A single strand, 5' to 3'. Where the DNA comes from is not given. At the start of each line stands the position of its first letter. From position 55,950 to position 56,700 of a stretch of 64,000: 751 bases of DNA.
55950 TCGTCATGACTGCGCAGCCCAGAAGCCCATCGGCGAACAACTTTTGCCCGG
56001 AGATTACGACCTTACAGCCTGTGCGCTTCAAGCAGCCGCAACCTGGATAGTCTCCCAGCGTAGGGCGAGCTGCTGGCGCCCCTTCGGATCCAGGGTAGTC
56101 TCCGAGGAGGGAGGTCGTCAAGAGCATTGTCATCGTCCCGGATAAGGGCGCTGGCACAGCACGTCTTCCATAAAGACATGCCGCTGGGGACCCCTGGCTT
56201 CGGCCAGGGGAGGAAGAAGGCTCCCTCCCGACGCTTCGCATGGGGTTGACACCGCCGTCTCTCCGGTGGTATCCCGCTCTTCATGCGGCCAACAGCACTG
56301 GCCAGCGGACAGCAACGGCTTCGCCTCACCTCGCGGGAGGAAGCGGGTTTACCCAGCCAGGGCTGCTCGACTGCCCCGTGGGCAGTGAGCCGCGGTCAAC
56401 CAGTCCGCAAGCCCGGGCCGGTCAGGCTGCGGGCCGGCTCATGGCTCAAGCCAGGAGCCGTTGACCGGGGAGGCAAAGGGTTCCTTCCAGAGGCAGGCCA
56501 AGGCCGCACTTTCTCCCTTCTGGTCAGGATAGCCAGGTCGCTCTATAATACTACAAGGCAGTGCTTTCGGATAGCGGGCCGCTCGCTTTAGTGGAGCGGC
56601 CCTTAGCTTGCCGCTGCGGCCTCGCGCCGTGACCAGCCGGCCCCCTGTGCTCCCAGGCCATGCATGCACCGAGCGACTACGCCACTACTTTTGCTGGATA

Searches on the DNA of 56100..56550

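Call 51: search_rna_families(source=window, start=56100, end=56550, threshold=evalue, max_evalue=1)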
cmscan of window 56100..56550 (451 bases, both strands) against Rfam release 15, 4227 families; matches with E-value up to 1: 2.
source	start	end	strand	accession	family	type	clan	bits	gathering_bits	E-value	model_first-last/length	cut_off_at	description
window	56364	56494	+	RF02605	scr5239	Gene; sRNA;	-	22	64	0.13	1-158/158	no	Streptomyces sRNA scr5239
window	56127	56234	+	RF02605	scr5239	Gene; sRNA;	-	17.7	64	0.94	1-158/158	no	Streptomyces sRNA scr5239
